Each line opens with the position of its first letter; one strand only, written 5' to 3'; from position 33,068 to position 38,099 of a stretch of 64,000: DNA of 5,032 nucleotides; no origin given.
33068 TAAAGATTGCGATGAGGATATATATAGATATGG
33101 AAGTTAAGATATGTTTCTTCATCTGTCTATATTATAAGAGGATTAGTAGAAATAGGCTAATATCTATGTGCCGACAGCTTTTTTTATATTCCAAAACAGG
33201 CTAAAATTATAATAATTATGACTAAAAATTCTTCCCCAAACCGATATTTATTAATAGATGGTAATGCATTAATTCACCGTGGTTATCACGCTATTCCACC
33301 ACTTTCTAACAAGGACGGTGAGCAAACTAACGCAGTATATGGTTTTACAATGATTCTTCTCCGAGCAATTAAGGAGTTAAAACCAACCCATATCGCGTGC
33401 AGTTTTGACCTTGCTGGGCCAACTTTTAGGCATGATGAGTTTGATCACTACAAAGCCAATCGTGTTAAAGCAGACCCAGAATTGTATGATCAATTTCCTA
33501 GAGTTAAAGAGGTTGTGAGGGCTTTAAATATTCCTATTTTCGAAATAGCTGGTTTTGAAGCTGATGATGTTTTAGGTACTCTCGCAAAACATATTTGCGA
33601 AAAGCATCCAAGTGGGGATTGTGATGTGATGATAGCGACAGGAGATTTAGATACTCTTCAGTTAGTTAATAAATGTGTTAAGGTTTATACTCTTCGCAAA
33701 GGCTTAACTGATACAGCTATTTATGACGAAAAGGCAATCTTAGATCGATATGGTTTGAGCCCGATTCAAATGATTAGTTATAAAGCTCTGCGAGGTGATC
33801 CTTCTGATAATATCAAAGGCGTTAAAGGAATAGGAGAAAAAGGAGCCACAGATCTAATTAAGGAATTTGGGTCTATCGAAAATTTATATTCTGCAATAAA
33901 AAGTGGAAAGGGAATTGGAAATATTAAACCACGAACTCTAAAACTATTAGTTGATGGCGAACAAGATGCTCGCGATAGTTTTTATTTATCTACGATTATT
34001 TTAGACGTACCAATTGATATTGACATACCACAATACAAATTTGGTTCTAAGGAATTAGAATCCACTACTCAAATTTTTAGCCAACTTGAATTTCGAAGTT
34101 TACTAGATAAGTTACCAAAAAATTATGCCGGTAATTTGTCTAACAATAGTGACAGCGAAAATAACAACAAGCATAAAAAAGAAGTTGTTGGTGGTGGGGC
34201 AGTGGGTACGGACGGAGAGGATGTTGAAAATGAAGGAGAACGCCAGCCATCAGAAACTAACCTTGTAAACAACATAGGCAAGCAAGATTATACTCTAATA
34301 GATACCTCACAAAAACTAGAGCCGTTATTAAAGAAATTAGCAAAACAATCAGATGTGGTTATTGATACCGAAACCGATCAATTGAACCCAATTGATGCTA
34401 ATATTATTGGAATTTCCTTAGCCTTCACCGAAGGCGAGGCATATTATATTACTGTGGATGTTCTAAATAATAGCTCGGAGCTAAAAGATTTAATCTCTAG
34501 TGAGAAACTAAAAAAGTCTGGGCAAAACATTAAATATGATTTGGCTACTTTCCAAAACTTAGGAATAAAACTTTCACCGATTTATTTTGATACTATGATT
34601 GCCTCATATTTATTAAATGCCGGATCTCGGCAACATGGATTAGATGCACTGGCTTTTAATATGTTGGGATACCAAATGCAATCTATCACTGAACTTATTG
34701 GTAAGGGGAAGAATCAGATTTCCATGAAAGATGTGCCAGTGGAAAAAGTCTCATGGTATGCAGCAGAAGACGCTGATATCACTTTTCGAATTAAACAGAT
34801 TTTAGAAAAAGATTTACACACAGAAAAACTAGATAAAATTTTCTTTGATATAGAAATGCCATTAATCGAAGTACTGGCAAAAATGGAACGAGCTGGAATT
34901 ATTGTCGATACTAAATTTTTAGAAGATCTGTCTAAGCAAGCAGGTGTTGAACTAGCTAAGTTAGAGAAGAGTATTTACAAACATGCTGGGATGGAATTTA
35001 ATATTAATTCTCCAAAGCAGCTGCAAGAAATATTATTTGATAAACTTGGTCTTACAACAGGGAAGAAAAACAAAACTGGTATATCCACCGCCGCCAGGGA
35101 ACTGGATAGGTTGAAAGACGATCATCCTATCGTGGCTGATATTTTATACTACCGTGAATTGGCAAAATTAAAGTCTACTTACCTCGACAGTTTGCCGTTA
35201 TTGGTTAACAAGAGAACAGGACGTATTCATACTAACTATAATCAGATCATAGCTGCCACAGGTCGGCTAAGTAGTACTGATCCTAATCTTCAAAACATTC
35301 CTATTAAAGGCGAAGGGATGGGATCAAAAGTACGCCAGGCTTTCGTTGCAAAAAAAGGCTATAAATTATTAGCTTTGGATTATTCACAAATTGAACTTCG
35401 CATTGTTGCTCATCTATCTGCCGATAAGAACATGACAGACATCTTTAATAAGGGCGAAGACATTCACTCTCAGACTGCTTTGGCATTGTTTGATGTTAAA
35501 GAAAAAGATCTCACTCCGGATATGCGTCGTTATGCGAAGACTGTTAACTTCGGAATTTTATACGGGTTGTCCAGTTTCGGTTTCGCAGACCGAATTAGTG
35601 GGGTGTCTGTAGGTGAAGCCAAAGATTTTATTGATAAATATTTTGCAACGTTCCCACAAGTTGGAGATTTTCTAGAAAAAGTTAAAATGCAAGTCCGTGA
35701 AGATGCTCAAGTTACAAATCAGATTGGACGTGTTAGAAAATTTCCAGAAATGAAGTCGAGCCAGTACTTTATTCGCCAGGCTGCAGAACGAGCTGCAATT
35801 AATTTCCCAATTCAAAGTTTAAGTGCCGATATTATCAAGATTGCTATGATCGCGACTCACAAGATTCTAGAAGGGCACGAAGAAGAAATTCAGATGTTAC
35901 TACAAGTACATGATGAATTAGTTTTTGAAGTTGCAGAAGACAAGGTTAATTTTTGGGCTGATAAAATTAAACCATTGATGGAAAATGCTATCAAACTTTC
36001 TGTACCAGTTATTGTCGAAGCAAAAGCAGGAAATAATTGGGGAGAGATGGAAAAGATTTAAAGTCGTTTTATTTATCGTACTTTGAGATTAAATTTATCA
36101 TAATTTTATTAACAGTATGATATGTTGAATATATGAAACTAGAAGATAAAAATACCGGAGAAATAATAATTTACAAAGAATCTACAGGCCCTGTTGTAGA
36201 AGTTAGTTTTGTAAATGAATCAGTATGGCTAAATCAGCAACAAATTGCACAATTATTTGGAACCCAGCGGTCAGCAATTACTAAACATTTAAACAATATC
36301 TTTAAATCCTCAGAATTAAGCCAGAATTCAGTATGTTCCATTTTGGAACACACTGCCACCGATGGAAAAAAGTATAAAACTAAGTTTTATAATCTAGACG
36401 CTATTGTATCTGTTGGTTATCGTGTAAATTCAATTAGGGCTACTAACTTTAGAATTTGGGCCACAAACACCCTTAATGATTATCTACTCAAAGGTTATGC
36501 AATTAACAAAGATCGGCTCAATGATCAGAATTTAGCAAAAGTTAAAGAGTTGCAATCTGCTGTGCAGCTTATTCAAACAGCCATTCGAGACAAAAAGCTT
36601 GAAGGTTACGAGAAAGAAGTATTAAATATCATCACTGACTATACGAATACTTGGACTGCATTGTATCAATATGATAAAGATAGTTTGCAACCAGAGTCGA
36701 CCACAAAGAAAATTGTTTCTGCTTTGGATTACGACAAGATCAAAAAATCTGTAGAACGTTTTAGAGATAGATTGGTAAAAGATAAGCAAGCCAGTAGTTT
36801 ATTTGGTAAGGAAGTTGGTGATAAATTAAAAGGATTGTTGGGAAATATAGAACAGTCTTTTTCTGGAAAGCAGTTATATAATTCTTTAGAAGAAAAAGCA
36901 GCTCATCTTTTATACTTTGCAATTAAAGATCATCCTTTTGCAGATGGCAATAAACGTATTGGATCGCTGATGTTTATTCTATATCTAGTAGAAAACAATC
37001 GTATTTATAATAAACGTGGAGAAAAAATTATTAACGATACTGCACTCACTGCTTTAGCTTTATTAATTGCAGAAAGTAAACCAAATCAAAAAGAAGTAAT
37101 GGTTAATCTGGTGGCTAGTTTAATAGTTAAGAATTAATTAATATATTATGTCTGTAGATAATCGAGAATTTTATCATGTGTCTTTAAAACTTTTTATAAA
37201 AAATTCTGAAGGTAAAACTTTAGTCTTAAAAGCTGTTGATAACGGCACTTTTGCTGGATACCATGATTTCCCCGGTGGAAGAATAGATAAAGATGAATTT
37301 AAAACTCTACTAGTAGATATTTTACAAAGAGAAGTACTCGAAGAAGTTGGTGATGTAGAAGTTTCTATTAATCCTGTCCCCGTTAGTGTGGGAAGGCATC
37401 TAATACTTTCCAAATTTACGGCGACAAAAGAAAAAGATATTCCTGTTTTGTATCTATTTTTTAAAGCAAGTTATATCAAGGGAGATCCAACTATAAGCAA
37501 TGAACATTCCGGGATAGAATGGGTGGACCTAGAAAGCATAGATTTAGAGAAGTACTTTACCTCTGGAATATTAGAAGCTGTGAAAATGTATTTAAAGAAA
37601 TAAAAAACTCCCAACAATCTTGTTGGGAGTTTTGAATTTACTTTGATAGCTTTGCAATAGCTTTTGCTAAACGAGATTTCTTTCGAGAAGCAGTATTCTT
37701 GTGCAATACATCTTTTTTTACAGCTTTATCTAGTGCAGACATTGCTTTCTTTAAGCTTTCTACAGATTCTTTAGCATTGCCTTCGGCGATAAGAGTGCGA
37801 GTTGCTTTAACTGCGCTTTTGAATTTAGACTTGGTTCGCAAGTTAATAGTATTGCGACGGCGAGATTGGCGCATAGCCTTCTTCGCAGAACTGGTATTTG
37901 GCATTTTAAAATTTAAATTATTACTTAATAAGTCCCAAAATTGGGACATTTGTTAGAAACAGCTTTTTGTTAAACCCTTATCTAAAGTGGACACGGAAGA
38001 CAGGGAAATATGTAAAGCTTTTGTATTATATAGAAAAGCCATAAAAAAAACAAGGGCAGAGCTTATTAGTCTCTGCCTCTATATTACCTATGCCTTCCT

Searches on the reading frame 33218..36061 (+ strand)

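Call 49: search_protein_families(library=pfam, proteins=[window:33218-36061:+], max_evalue=0.00001)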
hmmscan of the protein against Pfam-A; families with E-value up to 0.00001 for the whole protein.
window:33218-36061:+ (947 aa): 5 families
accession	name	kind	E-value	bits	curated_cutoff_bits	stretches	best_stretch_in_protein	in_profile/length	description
PF00476.26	DNA_pol_A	-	1.4e-145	485.5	34.3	1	566-943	2-381/381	DNA polymerase family A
PF02739.22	5_3_exonuc_N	-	9.8e-53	178.7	34.3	1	10-179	2-164/164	5'-3' exonuclease, N-terminal resolvase-like domain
PF01612.26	DNA_pol_A_exo1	-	4.8e-33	114.8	23.6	1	358-533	1-172/173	3'-5' exonuclease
PF01367.25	5_3_exonuc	-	9.5e-23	81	40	1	181-277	2-93/97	5'-3' exonuclease, C-terminal SAM fold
PF22619.2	DNA_polI_exo1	-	5.1e-16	59.2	27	1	385-500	4-118/140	DNA polymerase I, ribonuclease H-like domain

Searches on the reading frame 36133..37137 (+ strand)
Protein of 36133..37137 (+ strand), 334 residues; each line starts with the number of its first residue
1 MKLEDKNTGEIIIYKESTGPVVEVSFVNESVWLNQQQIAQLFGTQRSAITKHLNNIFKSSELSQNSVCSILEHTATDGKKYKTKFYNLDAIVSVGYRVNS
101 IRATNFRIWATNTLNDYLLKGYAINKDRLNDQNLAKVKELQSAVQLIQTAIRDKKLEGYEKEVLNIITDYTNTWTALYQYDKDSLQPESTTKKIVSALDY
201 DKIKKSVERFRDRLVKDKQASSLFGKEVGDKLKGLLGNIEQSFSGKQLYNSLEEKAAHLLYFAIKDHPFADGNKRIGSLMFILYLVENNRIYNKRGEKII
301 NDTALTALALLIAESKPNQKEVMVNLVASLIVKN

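Call 50: search_protein_families(library=pfam, proteins=[window:36133-37137:+], max_evalue=0.00001)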
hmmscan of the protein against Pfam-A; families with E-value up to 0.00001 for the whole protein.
window:36133-37137:+ (334 aa): 2 families
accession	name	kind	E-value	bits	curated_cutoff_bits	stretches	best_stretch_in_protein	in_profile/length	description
PF13310.11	Virulence_RhuM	-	1.4e-23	84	33.7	1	66-147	1-84/252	Virulence protein RhuM family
PF02661.23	Fic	-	5e-10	40.5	24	1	228-285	29-93/93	Fic/DOC family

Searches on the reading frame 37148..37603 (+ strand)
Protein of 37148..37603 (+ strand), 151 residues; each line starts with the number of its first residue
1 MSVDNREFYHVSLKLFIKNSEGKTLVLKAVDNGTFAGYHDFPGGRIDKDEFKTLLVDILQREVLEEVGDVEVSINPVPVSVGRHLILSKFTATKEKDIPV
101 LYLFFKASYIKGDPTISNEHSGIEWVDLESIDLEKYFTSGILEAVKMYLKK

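Call 50: search_protein_families(library=pfam, proteins=[window:37148-37603:+], max_evalue=0.00001)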
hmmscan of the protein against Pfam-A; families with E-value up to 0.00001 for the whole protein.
window:37148-37603:+ (151 aa): 1 family
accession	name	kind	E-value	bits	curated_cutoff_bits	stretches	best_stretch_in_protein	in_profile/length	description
PF00293.34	NUDIX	-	3.7e-10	40.4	21.1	1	10-135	3-121/134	NUDIX domain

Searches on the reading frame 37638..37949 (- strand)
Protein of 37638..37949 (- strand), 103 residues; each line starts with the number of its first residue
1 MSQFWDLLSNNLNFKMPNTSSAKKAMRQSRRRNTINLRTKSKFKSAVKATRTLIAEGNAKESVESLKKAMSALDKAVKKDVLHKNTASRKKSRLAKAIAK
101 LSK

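Call 50: search_protein_families(library=pfam, proteins=[window:37638-37949:-], max_evalue=0.00001)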
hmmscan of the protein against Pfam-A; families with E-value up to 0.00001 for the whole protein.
window:37638-37949:- (103 aa): 1 family
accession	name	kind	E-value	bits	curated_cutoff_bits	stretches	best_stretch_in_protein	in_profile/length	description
PF01649.23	Ribosomal_S20p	-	1.2e-22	80.7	29.5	1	17-98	1-82/83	Ribosomal protein S20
